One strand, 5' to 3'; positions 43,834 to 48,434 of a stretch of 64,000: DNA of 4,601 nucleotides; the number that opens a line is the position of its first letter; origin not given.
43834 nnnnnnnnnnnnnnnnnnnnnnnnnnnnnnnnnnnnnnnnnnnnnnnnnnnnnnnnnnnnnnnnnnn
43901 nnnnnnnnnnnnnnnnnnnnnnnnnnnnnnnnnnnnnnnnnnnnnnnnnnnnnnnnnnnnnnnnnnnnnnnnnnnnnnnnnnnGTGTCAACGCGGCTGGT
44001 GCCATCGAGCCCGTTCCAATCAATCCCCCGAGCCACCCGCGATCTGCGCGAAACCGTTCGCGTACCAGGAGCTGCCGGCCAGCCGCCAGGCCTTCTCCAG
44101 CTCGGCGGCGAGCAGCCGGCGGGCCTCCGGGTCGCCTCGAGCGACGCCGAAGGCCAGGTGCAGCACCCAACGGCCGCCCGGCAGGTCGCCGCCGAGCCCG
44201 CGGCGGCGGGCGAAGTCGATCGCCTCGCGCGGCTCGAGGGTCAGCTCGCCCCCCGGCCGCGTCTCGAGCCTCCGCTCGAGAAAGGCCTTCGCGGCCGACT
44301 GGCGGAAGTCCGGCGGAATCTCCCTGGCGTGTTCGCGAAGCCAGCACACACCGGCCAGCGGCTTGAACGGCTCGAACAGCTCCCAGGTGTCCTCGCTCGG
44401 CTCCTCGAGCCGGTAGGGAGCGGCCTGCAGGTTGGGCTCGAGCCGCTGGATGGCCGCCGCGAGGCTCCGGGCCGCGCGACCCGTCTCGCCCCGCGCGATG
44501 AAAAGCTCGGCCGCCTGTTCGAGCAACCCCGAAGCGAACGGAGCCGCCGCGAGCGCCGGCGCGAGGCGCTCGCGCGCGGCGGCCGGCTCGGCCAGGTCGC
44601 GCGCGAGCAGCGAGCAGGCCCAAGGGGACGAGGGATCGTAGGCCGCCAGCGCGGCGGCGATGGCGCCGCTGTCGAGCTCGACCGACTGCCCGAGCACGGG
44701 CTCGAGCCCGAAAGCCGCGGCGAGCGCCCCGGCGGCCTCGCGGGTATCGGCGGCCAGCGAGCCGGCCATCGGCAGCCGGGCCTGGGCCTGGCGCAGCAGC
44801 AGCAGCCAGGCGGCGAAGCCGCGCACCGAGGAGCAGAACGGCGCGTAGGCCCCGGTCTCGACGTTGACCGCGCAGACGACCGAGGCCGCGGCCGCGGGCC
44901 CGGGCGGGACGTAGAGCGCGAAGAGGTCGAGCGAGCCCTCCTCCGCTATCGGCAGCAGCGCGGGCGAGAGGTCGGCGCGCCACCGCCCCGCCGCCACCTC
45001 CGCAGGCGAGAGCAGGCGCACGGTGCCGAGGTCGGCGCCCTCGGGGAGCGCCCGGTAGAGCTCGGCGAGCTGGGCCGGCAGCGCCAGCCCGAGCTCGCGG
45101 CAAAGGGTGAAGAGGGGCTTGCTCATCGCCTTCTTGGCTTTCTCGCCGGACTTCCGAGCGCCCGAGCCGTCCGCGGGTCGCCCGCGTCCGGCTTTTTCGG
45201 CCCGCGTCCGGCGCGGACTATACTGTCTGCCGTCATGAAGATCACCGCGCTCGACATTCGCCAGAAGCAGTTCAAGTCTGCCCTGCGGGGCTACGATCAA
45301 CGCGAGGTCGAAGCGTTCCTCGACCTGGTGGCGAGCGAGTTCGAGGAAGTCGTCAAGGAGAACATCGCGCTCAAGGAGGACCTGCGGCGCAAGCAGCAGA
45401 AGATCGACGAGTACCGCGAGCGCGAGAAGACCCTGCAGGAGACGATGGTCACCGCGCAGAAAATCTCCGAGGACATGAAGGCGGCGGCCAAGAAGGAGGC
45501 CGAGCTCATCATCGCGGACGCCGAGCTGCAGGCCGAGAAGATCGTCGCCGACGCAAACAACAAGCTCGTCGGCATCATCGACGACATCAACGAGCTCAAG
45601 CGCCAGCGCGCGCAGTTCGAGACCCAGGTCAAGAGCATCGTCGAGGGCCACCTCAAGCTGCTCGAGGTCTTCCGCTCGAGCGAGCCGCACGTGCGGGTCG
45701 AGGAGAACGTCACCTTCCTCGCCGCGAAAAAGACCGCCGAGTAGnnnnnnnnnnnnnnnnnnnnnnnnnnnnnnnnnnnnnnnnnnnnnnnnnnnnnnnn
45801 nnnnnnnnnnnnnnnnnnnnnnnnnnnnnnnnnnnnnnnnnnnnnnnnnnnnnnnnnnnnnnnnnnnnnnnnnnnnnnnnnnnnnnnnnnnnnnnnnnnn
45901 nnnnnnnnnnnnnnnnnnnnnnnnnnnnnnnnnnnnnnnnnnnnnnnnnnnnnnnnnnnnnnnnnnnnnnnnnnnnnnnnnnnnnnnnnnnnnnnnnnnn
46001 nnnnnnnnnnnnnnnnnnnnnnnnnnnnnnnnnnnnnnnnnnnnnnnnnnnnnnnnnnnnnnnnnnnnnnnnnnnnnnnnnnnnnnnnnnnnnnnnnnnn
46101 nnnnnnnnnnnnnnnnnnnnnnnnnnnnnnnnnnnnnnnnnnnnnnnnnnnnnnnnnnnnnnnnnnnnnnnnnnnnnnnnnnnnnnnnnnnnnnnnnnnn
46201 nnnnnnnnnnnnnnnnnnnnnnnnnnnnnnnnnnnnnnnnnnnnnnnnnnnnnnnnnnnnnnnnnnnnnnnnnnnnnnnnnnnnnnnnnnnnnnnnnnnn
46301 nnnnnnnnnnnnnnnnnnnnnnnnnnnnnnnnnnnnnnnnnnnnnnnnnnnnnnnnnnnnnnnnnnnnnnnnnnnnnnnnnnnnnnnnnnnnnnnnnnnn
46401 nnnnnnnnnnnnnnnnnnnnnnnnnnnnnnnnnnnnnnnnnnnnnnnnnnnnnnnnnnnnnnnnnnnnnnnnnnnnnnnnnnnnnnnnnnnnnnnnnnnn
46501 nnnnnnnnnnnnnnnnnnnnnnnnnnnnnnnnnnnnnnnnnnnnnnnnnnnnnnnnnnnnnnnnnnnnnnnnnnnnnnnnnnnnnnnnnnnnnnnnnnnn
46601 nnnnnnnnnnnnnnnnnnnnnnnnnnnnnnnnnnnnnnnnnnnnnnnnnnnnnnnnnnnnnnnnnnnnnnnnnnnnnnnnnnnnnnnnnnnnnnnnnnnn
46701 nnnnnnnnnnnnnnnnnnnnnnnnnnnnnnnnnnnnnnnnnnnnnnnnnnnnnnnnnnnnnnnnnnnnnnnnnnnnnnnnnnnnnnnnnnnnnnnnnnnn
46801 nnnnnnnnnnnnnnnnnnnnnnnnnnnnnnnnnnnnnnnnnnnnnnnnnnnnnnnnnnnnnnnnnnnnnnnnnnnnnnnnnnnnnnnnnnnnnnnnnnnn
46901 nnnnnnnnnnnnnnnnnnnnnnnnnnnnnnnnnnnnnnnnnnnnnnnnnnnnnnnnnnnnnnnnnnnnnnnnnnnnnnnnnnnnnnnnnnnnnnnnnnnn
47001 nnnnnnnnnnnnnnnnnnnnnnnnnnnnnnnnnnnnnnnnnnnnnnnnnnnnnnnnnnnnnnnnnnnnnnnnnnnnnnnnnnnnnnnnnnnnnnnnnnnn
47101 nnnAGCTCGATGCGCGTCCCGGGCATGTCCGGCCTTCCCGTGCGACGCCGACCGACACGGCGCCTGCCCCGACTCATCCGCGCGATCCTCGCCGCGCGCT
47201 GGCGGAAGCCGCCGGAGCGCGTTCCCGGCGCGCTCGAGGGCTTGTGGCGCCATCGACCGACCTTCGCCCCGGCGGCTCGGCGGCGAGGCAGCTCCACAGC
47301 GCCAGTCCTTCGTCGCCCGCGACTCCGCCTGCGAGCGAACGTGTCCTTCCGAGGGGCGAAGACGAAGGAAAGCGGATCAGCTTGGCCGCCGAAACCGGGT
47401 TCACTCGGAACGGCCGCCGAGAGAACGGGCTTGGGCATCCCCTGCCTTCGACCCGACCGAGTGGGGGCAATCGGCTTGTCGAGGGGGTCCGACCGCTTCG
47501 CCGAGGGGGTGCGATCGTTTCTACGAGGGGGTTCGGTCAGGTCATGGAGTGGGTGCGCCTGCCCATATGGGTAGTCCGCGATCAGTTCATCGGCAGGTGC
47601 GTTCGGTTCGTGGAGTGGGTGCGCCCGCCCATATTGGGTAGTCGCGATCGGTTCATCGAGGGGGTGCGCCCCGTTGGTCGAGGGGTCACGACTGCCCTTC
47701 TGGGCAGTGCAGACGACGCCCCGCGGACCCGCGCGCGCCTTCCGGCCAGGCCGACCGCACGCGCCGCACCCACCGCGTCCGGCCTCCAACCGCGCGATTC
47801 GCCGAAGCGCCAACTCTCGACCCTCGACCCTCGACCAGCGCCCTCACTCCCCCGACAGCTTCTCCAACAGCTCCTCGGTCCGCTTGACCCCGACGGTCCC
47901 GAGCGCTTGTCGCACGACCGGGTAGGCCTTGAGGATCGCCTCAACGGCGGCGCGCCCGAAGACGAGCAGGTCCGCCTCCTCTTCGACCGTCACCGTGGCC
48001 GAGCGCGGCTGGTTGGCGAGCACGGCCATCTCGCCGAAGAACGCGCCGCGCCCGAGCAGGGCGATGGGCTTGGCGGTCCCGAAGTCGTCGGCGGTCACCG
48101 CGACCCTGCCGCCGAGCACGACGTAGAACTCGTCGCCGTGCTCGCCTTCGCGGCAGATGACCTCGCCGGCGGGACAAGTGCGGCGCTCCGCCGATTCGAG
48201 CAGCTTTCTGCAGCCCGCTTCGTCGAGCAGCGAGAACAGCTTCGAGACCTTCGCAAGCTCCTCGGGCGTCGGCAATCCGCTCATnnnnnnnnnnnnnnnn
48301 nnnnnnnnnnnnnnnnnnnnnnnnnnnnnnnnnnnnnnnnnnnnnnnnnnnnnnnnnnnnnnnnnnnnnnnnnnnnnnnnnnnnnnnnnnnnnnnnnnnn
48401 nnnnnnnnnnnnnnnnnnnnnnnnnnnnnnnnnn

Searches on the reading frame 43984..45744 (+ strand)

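Call 53: search_protein_families(library=pfam, max_evalue=0.0001, proteins=[window:43984-45744:+])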
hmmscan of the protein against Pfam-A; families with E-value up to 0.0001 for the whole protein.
window:43984-45744:+ (586 aa): 1 family
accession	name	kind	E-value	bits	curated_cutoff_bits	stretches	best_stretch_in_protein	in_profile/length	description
PF05103.18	DivIVA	-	2.5e-42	144.4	28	1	420-550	1-131/131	DivIVA protein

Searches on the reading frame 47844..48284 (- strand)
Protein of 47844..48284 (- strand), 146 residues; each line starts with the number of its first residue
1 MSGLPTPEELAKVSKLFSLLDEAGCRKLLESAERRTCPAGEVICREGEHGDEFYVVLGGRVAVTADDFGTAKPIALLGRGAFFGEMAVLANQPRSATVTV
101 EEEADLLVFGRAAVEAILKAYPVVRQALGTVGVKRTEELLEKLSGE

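Call 53: search_protein_families(library=pfam, max_evalue=0.0001, proteins=[window:47844-48284:-])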
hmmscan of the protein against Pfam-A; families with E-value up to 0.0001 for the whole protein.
window:47844-48284:- (146 aa): 1 family
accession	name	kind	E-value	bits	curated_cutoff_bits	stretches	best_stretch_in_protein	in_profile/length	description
PF00027.35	cNMP_binding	-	2.3e-22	79.2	27.5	1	35-120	2-88/89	Cyclic nucleotide-binding domain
